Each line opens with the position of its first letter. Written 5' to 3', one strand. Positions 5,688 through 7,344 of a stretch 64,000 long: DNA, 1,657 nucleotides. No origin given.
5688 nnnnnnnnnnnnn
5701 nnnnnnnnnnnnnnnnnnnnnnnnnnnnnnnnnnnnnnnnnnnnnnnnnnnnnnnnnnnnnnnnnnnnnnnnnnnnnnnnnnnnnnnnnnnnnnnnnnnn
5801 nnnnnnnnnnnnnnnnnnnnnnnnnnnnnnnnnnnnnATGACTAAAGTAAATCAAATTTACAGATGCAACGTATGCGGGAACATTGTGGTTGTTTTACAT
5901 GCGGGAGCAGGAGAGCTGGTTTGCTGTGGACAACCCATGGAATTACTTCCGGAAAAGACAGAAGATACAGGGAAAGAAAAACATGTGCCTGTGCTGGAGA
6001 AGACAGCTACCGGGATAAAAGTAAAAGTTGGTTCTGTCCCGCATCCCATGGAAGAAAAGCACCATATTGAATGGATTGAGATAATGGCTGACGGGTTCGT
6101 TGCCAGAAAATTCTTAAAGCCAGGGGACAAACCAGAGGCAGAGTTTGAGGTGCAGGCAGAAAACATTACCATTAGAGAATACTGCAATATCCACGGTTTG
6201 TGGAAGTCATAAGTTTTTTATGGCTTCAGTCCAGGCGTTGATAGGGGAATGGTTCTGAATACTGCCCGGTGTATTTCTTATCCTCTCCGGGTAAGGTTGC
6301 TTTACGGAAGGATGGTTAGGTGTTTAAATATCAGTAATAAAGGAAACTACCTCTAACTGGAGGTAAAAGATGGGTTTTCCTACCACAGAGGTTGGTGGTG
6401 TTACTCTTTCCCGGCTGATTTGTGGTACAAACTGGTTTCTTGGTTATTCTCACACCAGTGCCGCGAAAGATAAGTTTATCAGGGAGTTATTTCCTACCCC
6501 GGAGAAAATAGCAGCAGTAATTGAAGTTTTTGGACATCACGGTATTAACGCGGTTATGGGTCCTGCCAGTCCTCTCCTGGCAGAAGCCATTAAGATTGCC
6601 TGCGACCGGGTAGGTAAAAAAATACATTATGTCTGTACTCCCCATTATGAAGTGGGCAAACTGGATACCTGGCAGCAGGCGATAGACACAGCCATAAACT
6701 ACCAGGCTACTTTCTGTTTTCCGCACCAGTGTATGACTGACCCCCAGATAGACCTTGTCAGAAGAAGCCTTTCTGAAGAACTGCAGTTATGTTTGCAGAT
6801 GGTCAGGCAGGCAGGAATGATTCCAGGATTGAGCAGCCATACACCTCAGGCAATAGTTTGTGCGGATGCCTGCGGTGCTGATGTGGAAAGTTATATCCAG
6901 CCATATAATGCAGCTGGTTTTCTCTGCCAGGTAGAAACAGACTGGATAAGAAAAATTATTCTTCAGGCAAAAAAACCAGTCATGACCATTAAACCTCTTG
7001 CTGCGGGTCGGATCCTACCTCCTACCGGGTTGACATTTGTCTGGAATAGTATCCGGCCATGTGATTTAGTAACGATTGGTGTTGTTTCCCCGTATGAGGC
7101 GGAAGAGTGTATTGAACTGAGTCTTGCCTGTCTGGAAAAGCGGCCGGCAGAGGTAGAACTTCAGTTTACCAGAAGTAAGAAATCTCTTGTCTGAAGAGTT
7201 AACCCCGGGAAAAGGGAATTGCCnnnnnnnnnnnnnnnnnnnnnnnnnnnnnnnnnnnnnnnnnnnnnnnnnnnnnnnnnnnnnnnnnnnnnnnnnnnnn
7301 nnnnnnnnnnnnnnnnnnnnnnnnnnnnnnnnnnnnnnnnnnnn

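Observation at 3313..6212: PerR-headed six-gene oxygen/ROS detoxification operon typical of strict anaerobes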

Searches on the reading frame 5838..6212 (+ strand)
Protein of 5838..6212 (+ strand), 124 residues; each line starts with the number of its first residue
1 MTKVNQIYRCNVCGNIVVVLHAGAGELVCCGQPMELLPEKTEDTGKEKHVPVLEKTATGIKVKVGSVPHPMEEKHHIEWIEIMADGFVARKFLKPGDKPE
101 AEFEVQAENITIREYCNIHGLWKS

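Call 6: search_protein_families(library=pfam, proteins=[window:5838-6212:+], max_evalue=0.01)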
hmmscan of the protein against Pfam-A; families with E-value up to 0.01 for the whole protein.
window:5838-6212:+ (124 aa): 2 families
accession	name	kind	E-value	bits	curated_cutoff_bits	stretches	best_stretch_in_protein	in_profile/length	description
PF01880.24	Desulfoferrodox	-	1.5e-22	80.4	22.2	1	42-123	2-96/98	Desulfoferrodoxin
PF06397.17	Desulfoferrod_N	-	1.1e-20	73.3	23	1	2-37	1-36/36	Desulfoferrodoxin, N-terminal domain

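Call 7: search_protein_families(library=ncbifam, proteins=[window:5838-6212:+], max_evalue=0.01)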
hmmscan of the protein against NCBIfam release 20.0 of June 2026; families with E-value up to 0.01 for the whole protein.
window:5838-6212:+ (124 aa): 3 families
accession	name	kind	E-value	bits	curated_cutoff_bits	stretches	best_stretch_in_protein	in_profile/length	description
TIGR00320.1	dfx_rbo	equivalog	2e-65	218.7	146.9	1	1-124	1-124/125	desulfoferrodoxin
TIGR00332.1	neela_ferrous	domain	2.3e-27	95.4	61.9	1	40-123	1-99/107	desulfoferrodoxin ferrous iron-binding domain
TIGR00319.1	desulf_FeS4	domain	1.4e-19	69.5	36.05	1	1-34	1-34/34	desulfoferrodoxin FeS4 iron-binding domain-containing protein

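Call 13: find_encoding_contigs(protein=window:5838-6212:+, flank=10000, max_places=6)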
Protein window:5838-6212:+ (124 aa): 8 contigs read that carry it; 6 places shown.
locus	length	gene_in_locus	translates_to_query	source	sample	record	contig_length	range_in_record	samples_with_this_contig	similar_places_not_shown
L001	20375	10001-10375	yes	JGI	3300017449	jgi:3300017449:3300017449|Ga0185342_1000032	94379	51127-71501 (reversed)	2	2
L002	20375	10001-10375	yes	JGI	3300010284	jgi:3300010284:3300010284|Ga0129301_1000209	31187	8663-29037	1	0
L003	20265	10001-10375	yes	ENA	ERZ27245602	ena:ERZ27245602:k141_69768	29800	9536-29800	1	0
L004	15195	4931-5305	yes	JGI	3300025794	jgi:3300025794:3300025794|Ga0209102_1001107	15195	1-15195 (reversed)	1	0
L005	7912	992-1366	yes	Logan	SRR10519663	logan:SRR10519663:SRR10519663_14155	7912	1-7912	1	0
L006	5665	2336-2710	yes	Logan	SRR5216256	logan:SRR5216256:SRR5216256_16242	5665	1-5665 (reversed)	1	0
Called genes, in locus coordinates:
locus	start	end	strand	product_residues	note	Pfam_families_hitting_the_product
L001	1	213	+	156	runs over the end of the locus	PF02700:PurS (weak)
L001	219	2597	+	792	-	PF18072:FGAR-AT_linker, PF00586:AIRS, PF02769:AIRS_C, PF22689:FGAR-AT_PurM_N-like (weak), PF00586:AIRS, PF02769:AIRS_C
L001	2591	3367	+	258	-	PF13507:GATase_5, PF01965:DJ-1_PfpI (weak), PF00117:GATase (weak), PF07685:GATase_3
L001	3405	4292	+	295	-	PF00696:AA_kinase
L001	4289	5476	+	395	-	PF00202:Aminotran_3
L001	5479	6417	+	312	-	PF02729:OTCace_N, PF00185:OTCace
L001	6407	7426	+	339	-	PF01321:Creatinase_N, PF00557:Peptidase_M24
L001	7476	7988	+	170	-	PF01475:FUR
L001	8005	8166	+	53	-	PF00301:Rubredoxin, PF21349:RUBY_RBDX (faint)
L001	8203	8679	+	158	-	PF02915:Rubrerythrin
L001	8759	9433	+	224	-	PF00578:AhpC-TSA, PF08534:Redoxin, PF10417:1-cysPrx_C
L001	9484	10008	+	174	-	PF21349:RUBY_RBDX (weak), PF02915:Rubrerythrin (weak)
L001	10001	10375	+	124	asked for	PF06397:Desulfoferrod_N, PF01880:Desulfoferrodox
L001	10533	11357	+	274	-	-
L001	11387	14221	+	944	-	PF01074:Glyco_hydro_38N, PF09261:Alpha-mann_mid, PF07748:Glyco_hydro_38C, PF17677:Glyco_hydro38C2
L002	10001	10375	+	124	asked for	PF06397:Desulfoferrod_N, PF01880:Desulfoferrodox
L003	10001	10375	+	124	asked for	PF06397:Desulfoferrod_N, PF01880:Desulfoferrodox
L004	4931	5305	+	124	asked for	PF06397:Desulfoferrod_N, PF01880:Desulfoferrodox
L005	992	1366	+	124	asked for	PF06397:Desulfoferrod_N, PF01880:Desulfoferrodox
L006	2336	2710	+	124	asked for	PF06397:Desulfoferrod_N, PF01880:Desulfoferrodox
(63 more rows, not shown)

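Call 44: list_cluster_members(proteins=[P0241, P0242, P0001, window:5838-6212:+, window:4596-5270:+])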
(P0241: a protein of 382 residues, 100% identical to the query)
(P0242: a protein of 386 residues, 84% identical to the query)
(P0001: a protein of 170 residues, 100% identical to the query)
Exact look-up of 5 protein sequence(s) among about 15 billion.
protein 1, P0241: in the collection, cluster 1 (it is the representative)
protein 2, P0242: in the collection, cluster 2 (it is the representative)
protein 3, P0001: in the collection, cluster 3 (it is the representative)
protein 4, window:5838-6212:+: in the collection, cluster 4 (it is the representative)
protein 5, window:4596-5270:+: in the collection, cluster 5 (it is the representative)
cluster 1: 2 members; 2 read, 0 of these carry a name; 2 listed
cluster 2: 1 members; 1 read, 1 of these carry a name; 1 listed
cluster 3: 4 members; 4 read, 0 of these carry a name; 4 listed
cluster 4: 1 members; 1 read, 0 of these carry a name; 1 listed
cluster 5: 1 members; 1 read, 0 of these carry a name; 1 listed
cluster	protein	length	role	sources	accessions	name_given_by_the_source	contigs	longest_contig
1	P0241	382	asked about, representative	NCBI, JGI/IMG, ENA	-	-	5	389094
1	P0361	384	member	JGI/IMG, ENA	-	-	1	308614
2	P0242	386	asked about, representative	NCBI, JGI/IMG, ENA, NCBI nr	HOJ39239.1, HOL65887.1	MAG TPA: sigma-70 family RNA polymerase sigma factor [bacterium] | sigma-70 family RNA polymerase sigma factor [bacterium]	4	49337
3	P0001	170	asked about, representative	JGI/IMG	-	-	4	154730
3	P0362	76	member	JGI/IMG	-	-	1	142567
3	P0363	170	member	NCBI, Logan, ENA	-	-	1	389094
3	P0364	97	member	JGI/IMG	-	-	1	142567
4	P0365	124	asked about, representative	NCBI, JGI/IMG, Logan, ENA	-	-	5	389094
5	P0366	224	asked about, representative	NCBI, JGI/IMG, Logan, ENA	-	-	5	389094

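Call 50: search_solved_structures(query=window:5838-6212:+, max_evalue=0.00001, show_alignments=1)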
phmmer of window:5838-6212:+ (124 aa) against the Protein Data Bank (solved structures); distinct sequences matched with E-value up to 0.00001: 14.
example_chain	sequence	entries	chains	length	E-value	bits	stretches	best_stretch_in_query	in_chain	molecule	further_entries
1dfx_A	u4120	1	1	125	7e-49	168.7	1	6-124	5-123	DESULFOFERRODOXIN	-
2ji1_A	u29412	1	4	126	2.6e-48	166.9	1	5-124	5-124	Desulfoferrodoxin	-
2ji2_A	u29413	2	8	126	1.6e-47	164.3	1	5-124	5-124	Desulfoferrodoxin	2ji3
1vzg_A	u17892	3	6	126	1.6e-47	164.3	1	5-124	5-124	DESULFOFERRODOXIN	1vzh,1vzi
1y07_A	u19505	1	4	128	1.9e-19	73.5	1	19-123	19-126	desulfoferrodoxin (rbo)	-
4bff_A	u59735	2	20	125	1.5e-10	44.8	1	40-84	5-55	SUPEROXIDE REDUCTASE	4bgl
4bfk_A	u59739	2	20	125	3.8e-10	43.5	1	40-84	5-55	SUPEROXIDE REDUCTASE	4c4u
4bfj_A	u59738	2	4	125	1.4e-09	41.7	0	40-84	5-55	SUPEROXIDE REDUCTASE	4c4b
2amu_A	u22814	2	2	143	7.7e-09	39.3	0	40-83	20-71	Putative superoxide reductase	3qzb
1do6_A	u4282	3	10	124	1.4e-07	35.2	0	43-83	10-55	SUPEROXIDE REDUCTASE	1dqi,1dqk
2hvb_A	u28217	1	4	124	2.1e-07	34.6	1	42-123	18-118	Superoxide reductase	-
1cfw_A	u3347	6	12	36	1.2e-06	32.2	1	5-34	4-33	PROTEIN (DESULFOREDOXIN) | DESULFOREDOXIN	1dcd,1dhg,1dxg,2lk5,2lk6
6gq8_A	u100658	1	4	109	3.3e-06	30.8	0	47-83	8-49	NEQ011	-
4d7p_A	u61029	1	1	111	4.9e-06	30.2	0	39-123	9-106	SUPEROXIDE REDUCTASE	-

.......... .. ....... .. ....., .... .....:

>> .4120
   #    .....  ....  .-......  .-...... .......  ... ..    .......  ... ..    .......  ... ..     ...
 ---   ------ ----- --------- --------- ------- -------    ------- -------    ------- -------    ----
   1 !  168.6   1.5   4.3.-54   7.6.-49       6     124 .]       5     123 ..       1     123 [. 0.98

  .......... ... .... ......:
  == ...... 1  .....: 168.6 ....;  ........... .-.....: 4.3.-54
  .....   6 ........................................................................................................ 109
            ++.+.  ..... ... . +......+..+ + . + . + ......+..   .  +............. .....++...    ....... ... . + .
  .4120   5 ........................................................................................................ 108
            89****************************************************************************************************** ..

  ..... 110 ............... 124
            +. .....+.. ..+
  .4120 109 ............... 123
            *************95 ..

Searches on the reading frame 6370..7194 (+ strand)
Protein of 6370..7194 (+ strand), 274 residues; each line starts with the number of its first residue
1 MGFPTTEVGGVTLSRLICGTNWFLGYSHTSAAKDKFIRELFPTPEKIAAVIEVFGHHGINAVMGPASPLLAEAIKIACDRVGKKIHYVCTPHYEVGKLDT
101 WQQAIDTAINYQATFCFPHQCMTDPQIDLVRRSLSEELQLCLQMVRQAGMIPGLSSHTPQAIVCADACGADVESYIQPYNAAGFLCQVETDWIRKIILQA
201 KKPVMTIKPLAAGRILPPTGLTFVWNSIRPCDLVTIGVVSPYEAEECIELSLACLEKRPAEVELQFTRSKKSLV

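Call 6: search_protein_families(library=pfam, proteins=[window:6370-7194:+], max_evalue=0.01)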
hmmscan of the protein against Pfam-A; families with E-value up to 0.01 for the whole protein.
window:6370-7194:+ (274 aa): 0 families

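Call 7: search_protein_families(library=ncbifam, proteins=[window:6370-7194:+], max_evalue=0.01)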
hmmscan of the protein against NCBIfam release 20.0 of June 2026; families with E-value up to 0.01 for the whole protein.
window:6370-7194:+ (274 aa): 0 families

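Call 62: predict_structure(protein=window:6370-7194:+)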
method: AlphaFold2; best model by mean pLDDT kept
length: 274 residues; sequences in the alignment: 1
mean_pLDDT: 37.9   pTM: 0.29
mean pLDDT of the five models: 37.9, 37.1, 30.7, 29.8, 28.5
residues with pLDDT >= 90: 0; 70-90: 2; 50-70: 37; < 50: 235
segments of 3 or more residues with pLDDT < 50: 1-29, 54-66, 82-274
pLDDT, mean of each block of 10 residues (from residue 1): 35 38 37 56 66 48 49 60 37 31 34 26 34 42 38 36 40 46 37 30 24 24 31 33 29 34 33 26
secondary structure, 60 per line:
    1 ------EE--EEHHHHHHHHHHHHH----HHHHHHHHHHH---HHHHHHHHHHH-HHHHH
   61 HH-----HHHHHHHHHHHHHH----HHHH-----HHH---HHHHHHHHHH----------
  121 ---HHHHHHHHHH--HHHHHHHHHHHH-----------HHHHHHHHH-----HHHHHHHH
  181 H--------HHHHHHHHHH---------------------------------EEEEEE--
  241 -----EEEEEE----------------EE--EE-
elements in order: H13-25 H30-40 H44-54 H56-62 H68-81 H86-89 H101-110 H124-133 H136-147 H159-167 H173-181 H190-199 E233-238 E246-251

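Call 76: search_solved_structures(query=window:6370-7194:+, max_evalue=1)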
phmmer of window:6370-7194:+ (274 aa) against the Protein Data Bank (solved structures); distinct sequences matched with E-value up to 1: 0.

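Call 83: search_protein_representatives(protein=window:6370-7194:+)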
Query: 274 residues. Proteins with E-value up to 0.001 (for the whole library): 574; up to 1e-10: 250; up to 1e-30: 40. The best 150 are listed.
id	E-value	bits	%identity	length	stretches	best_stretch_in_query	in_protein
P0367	1.1e-67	244.6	47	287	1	3-271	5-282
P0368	7.7e-67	241.9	45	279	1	1-273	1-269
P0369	1.8e-61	224.2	45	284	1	3-263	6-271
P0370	2.8e-61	223.6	43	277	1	2-274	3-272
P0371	3.3e-60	220.1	58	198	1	98-273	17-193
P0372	4.9e-54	199.9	54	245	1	3-191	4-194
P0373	6.8e-50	186.3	51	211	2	141-265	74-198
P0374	2.5e-49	184.4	42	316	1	6-270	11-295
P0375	2.4e-48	181.2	56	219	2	169-273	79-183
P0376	6.0e-48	179.9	56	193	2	194-273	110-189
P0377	1.3e-47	178.9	39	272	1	2-270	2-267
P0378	2.0e-47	178.2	37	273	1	2-274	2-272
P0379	2.2e-46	174.8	52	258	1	102-273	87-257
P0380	1.4e-45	172.1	51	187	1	3-182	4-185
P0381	6.3e-42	160.1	36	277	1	3-272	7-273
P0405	5.6e-31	124.3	33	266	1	4-245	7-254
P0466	1.3e-19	86.9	28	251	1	1-253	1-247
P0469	3.0e-19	85.8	26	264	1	5-250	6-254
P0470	3.2e-19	85.7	27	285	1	8-250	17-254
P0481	3.1e-18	82.4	30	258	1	7-253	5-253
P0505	4.2e-16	75.5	28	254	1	5-251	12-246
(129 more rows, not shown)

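Call 84: search_protein_families(library=pfam, proteins=[P0367, P0374, P0377, P0381, P0405, P0466, P0469, P0470, P0481, P0505], max_evalue=0.01)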
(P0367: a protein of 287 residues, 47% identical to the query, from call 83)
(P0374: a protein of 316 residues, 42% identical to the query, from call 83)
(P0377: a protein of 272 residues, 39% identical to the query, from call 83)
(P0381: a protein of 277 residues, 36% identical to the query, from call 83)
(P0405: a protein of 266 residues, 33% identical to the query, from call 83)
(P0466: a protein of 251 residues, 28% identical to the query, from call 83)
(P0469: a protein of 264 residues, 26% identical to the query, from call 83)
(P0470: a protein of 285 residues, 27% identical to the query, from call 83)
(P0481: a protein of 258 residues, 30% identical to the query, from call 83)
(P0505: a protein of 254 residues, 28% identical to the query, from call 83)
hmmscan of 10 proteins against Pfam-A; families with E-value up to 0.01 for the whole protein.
P0367 (287 aa): 0 families

P0374 (316 aa): 0 families

P0377 (272 aa): 0 families

P0381 (277 aa): 0 families

P0405 (266 aa): 0 families

P0466 (251 aa): 0 families

P0469 (264 aa): 0 families

P0470 (285 aa): 0 families

P0481 (258 aa): 0 families

P0505 (254 aa): 0 families

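Call 86: search_solved_structures(query=A3, max_evalue=1)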
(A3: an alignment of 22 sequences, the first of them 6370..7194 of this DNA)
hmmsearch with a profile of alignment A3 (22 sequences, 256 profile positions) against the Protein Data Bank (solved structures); distinct sequences matched with E-value up to 1: 8.
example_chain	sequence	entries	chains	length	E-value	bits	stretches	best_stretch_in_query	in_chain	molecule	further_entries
8kc5_A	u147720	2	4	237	0.0029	20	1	41-112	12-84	De novo design protein -T09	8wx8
6hun_A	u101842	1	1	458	0.037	16.4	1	67-116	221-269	Ribulose bisphosphate carboxylase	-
8dht_A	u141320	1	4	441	0.057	15.8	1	66-116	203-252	Ribulose bisphosphate carboxylase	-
2l82_A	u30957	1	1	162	0.068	15.5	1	43-131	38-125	DESIGNED PROTEIN OR32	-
3wqp_A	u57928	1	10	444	0.25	13.7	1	68-117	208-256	Ribulose bisphosphate carboxylase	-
3a13_A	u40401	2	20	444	0.25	13.7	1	68-117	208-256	Ribulose bisphosphate carboxylase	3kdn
1geh_A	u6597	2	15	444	0.25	13.7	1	68-117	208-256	RIBULOSE-1,5-BISPHOSPHATE CARBOXYLASE/OXYGENASE | Ribulose bisphosphate carboxylase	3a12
3kdo_A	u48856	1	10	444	0.25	13.7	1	68-117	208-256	Ribulose bisphosphate carboxylase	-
